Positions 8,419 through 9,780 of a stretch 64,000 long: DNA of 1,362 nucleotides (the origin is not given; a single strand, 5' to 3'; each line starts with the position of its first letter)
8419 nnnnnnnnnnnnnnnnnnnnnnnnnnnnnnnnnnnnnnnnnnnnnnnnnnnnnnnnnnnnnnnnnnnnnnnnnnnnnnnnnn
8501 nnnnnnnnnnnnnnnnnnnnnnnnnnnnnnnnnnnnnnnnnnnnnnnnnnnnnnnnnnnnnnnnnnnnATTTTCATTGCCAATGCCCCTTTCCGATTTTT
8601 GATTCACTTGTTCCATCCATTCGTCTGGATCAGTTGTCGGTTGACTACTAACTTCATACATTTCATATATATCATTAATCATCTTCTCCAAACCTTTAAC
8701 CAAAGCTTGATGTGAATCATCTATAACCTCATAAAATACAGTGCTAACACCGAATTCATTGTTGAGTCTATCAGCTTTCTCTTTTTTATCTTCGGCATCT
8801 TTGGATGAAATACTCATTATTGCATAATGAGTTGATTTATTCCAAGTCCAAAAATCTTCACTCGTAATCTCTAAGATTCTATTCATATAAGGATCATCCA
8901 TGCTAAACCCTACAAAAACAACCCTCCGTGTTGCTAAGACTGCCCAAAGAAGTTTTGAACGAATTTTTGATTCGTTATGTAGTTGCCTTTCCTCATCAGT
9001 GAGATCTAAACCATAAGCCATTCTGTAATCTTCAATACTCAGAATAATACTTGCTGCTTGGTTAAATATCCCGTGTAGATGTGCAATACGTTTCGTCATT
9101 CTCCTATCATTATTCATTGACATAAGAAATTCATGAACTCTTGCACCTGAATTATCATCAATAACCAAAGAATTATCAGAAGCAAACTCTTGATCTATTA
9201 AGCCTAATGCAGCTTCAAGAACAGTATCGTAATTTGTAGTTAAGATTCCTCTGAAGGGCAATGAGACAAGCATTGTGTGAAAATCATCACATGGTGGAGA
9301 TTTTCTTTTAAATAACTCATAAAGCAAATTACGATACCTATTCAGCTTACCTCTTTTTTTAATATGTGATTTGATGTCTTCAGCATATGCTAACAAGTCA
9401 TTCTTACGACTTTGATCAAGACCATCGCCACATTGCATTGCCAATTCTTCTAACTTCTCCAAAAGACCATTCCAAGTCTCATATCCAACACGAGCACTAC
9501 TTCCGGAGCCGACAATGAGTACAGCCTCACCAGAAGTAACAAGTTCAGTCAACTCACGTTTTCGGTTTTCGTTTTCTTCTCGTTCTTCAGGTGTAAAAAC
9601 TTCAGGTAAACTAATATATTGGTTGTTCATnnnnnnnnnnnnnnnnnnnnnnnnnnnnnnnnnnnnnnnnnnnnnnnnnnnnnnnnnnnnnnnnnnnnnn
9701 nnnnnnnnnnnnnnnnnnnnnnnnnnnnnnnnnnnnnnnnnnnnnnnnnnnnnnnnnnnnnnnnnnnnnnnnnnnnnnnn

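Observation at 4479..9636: Split SIR2 effector + NACHT-like STAND NTPase with overlapping reading frames (Avs5-like architecture as two genes)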

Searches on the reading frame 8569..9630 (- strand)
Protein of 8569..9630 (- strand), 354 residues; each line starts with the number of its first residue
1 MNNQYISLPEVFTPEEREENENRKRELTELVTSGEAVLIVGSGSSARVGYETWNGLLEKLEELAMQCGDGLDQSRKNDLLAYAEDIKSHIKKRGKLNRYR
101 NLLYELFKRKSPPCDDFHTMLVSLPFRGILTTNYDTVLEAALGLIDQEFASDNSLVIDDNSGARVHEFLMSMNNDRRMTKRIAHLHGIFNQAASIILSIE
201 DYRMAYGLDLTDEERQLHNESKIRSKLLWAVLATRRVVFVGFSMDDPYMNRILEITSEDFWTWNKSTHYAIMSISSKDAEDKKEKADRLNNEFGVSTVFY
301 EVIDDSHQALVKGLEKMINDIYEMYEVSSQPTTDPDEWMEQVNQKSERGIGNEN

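Call 5: search_protein_families(library=pfam, proteins=[window:8569-9630:-], max_evalue=0.1)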
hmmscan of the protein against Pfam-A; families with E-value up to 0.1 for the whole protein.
window:8569-9630:- (354 aa): 1 family
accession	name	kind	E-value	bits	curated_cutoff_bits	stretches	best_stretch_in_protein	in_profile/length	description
PF13289.12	SIR2_2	-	1.4e-20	74.3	24.5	1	128-284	2-128/141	SIR2-like domain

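Call 6: search_protein_families(library=padloc, proteins=[window:8569-9630:-], max_evalue=0.1)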
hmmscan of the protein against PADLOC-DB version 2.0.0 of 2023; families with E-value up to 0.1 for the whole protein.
window:8569-9630:- (354 aa): 9 families
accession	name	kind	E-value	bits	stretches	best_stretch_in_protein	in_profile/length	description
PDLC00407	ThsA1|ThsA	-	6.2e-24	82.5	1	24-286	10-237/478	STALD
PDLC03856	LmuA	-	2.9e-19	67.5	1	28-336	9-289/433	-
PDLC00409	ThsA1|ThsA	-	5.9e-17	59.8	1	21-273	8-225/242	STALD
PDLC04968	PDC-S25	-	3.1e-11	41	2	126-254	140-239/517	-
PDLC02184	Dsr2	-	2.3e-09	33.9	1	31-203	20-180/1222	-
PDLC00412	ThsA1|ThsA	-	4.1e-06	24.1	1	220-286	6-71/314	STALD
PDLC02408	Aga_SIR2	-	0.00067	16.8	1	216-291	238-306/343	Class II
PDLC04087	SIR2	-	0.00096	16.1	0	31-64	14-47/343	-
PDLC04082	SIR2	-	0.0056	13.6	0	23-63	6-45/345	-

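Call 17: find_homologous_proteins(query=window:8569-9630:-, max_evalue=0.00001)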
Query window:8569-9630:- (354 aa): 378 proteins with E <= 0.00001 among 3759 candidates; the best 120 are listed.
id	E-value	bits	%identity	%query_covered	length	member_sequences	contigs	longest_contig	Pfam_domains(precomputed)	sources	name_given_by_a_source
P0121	7.4e-234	793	100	100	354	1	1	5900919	PF13289.13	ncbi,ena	-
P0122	2.8e-170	584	76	100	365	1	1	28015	PF13289.13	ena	-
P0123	2.9e-170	584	76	100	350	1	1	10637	PF13289.13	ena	-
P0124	5.4e-170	583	76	100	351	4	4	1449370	PF13289.13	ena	-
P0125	4.8e-169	580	76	100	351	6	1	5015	PF13289.13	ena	-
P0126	6.1e-168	576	75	100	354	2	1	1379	PF13289.13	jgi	jgi:hypothetical protein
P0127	5.5e-166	570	74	100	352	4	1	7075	PF13289.13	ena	-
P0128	1.2e-164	565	74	100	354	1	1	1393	PF13289.13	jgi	jgi:hypothetical protein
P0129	1.8e-164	565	75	100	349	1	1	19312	PF13289.13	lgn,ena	-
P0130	4.1e-164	563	74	100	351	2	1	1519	PF13289.13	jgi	jgi:hypothetical protein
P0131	6.7e-161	553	71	100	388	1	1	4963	PF13289.13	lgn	-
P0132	8.1e-161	553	71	100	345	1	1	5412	PF13289.13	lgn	-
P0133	1.4e-160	552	71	100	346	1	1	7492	PF13289.13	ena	-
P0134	1.9e-160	551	75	97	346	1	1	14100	PF13289.13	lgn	-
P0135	2.3e-159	548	71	100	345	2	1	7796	PF13289.13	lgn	-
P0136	3.4e-159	547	71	99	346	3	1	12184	PF13289.13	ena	-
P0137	1.9e-158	545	71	99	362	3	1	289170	PF13289.13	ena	-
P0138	6.9e-158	543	71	100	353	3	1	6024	PF13289.13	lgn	-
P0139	8.6e-158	543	72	100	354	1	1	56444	PF13289.13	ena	-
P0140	9.9e-157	539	71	100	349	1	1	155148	PF13289.13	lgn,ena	-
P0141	1.2e-155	536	69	100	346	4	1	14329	PF13289.13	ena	-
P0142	6.0e-154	530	70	100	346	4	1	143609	PF13289.13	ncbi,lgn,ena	-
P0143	4.0e-151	521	70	100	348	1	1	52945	PF13289.13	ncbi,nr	ncbi:hypothetical protein C6501_13030 [Candidatus Poribacteria bacterium]|nr:MAG: hypothetical prote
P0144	6.4e-151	520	67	100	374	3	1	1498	PF13289.13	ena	-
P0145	3.9e-150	518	70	95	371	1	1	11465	PF13289.13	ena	-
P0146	8.0e-150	517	69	100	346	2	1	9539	PF13289.13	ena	-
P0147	1.3e-149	516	69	100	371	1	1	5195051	PF13289.13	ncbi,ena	-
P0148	5.9e-148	510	68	100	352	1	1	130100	PF13289.13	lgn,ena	-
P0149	1.2e-147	509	68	100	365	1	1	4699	PF13289.13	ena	-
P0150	2.1e-147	509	75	86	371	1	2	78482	PF13289.13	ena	-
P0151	6.5e-147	507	63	100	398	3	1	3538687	PF13289.13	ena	-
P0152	6.0e-145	500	71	95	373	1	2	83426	PF13289.13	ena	-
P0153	1.6e-144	499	70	95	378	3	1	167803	PF13289.13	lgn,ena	-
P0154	3.3e-144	498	67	99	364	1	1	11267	PF13289.13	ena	-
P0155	4.0e-144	498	68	97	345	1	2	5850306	PF13289.13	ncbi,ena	-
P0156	1.0e-143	496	66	100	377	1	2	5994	PF13289.13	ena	-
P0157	1.9e-143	496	65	100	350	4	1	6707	PF13289.13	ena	-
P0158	4.6e-143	494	64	100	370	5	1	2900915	PF13289.13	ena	-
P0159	2.3e-142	492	65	99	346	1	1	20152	PF13289.13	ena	-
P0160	1.6e-141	489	65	100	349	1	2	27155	PF13289.13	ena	-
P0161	2.6e-141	489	71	91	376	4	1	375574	PF13289.13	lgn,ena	-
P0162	6.4e-141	487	64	100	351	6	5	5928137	PF13289.13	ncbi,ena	-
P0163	1.3e-140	486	66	100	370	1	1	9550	PF13289.13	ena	-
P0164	3.4e-139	482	65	99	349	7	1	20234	PF13289.13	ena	-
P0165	7.1e-139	481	63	100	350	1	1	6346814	PF13289.13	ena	-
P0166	7.6e-139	480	62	100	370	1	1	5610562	PF13289.13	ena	-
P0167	9.7e-139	480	67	97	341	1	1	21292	PF13289.13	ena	-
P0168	1.2e-138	480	66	96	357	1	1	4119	PF13289.13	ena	-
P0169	2.2e-138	479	67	93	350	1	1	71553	PF13289.13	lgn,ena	-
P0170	6.3e-137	474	64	100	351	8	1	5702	PF13289.13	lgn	-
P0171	6.6e-136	471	63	99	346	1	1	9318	PF13289.13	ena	-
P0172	8.8e-136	470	63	100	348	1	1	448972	PF13289.13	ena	-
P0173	9.6e-136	470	63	99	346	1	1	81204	PF13289.13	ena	-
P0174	2.1e-135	469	65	98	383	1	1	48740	PF13289.13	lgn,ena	-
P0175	2.4e-134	466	65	95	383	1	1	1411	PF13289.13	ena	-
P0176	4.1e-134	465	62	100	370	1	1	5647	PF13289.13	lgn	-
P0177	7.3e-134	464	63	100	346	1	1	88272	PF13289.13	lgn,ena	-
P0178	7.9e-134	464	63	100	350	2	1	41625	PF13289.13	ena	-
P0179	1.1e-133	464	61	100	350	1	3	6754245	PF13289.13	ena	-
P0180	1.5e-133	463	63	100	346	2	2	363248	PF13289.13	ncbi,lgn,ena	-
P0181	1.8e-133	463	62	99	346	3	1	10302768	PF13289.13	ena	-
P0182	2.7e-133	462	62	99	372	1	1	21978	PF13289.13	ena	-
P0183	4.4e-133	461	63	100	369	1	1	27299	PF13289.13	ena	-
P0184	4.9e-133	461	63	100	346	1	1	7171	PF13289.13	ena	-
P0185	1.0e-132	460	63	100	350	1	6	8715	PF13289.13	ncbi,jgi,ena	-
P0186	9.2e-132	457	63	100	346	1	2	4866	PF13289.13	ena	-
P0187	1.3e-131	457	62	100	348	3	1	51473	PF13289.13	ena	-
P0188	4.9e-131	455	62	99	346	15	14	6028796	PF13289.13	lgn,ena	-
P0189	6.3e-131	454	61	100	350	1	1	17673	PF13289.13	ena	-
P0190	9.6e-131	454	63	100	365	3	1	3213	PF13289.13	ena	-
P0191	1.3e-130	453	64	94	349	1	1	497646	PF13289.13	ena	-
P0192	2.8e-130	452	62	100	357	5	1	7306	PF13289.13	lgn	-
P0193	1.7e-129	450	61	99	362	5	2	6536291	PF13289.13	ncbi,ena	-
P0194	3.1e-129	449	62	100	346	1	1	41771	PF13289.13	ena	-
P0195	7.0e-129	448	74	77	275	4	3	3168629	PF13289.13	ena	-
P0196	3.4e-128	445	61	100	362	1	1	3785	PF13289.13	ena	-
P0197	8.4e-127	441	64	94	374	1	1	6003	PF13289.13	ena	-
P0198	1.6e-126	440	64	91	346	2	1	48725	PF13289.13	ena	-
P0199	9.5e-126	437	58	100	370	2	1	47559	PF13289.13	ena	-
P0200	1.0e-125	437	60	100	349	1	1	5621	PF13289.13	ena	-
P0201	3.4e-125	436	59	100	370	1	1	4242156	PF13289.13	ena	-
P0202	4.3e-125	435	63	94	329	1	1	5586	PF13289.13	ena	-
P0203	3.3e-124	432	59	100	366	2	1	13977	PF13289.13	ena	-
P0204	3.6e-124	432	64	94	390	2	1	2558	PF13289.13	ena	-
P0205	6.3e-124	431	64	91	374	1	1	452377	PF13289.13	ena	-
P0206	9.3e-124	431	62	92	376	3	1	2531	PF13289.13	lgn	-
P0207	1.1e-123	431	73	77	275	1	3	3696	PF13289.13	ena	-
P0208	1.9e-123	430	58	100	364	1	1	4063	PF13289.13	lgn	-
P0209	4.8e-122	425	58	100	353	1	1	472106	PF13289.13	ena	-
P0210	7.9e-122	425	59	100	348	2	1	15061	PF13289.13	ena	-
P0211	5.6e-121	422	57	100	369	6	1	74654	PF13289.13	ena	-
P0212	1.1e-120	421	61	94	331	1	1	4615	PF13289.13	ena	-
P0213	2.7e-120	419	60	97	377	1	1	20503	PF13289.13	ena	-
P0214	8.9e-120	418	58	100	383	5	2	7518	PF13289.13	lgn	-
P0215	3.1e-119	416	61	92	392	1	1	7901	PF13289.13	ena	-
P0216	4.5e-119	415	62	94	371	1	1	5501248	PF13289.13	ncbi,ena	-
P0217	5.4e-119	415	59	97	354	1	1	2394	PF13289.13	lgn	-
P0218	7.2e-119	415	61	94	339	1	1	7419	PF13289.13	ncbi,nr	ncbi:hypothetical protein C6499_03905 [Candidatus Poribacteria bacterium]|nr:MAG: hypothetical prote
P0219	1.6e-118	414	57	100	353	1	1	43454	PF13289.13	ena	-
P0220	1.8e-118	413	55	97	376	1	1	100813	PF13289.13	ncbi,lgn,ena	-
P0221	5.7e-118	412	63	88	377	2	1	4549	PF13289.13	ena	-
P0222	6.0e-118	412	71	76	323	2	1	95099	PF13289.13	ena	-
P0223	6.4e-118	412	58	100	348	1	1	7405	PF13289.13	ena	-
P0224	7.0e-118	412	56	99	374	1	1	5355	PF13289.13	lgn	-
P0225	8.7e-118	411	55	100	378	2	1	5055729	PF13289.13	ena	-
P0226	4.0e-117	409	58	100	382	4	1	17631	PF13289.13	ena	-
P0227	9.5e-117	408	56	97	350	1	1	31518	PF13289.13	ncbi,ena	-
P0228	1.1e-116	408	55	100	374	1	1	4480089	PF13289.13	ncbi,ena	-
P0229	2.5e-116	406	57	97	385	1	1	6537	PF13289.13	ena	-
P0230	4.2e-116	406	54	100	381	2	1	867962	PF13289.13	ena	-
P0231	2.7e-115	403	55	100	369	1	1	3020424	PF13289.13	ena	-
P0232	3.4e-115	403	62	84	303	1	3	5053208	PF13289.13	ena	-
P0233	5.1e-115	402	58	96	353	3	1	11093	PF13289.13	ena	-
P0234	5.5e-115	402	55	99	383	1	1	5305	PF13289.13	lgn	-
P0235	2.9e-114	400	60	92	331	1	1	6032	PF13289.13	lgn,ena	-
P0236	6.3e-114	399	57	100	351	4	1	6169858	PF13289.13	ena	-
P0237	7.1e-114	398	56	100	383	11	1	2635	PF13289.13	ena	-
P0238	3.3e-113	396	57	100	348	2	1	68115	PF13289.13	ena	-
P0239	6.3e-113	395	62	88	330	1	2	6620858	PF13289.13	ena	-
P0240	1.0e-112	395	56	95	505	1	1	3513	PF13289.13,PF19955.6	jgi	jgi:hypothetical protein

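Call 19: search_protein_families(library=pfam, proteins=[P0240], max_evalue=0.01)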
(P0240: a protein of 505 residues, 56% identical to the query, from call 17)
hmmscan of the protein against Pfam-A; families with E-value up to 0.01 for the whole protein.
P0240 (505 aa): 2 families
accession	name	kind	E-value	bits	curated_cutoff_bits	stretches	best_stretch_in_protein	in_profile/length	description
PF19955.5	EAD1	-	2.4e-26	92.4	24.2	1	1-87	1-89/90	Effector-associated domain 1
PF13289.12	SIR2_2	-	3.9e-20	72.8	24.5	1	258-430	2-139/141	SIR2-like domain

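Call 25: search_solved_structures(query=window:8569-9630:-, max_evalue=0.1)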
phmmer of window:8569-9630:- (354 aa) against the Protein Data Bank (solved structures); distinct sequences matched with E-value up to 0.1: 12.
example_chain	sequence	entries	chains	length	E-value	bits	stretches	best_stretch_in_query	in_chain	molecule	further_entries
6lhx_A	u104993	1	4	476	8.9e-12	47.9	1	26-273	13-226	ThsA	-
7uxt_B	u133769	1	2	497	3.5e-11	45.9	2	19-142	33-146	USG protein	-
8bto_A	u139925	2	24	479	1.2e-10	44.2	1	26-273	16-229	NAD(+) hydrolase ThsA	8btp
8wc0_A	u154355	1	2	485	6.7e-08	35.1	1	31-142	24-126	NAD(+) hydrolase ThsA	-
8zsf_D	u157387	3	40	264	6.2e-05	25.4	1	33-201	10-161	Sir2 family NAD-dependent protein deacetylase | KomC, SIR2 domain protein, NADase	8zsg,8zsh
8wkt_A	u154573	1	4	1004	7.5e-05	25.1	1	25-253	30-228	SIR2-like domain-containing protein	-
8k98_C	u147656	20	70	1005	7.5e-05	25.1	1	25-253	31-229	a protein | SIR2-like domain-containing protein | SIR2 family protein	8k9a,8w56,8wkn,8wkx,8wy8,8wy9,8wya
8zsi_E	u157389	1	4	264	8.5e-05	24.9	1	33-175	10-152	Sir2 family NAD-dependent protein deacetylase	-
9xvc_H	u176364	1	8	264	0.00011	24.6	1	33-171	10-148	KomC(H146N), a SIR2-domain NADase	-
8wks_A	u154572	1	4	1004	0.00011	24.5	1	25-253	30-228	SIR2-like domain-containing protein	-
8wyb_A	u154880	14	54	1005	0.00011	24.5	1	25-253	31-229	SIR2-like domain-containing protein | DSR2 H171A | DSR2(H171A)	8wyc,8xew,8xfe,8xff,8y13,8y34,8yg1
8wfn_A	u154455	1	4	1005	0.0015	20.9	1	25-253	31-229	SIR2-like domain-containing protein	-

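Call 65: search_protein_families(library=ncbifam, proteins=[window:8569-9630:-], max_evalue=0.01)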
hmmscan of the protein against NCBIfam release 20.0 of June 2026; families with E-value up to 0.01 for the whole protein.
window:8569-9630:- (354 aa): 1 family
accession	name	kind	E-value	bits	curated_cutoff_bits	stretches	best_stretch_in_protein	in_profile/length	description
NF041819.1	Dsr2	equivalog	3.9e-08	31.8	1400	1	103-203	90-175/1215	anti-phage defense-associated sirtuin Dsr2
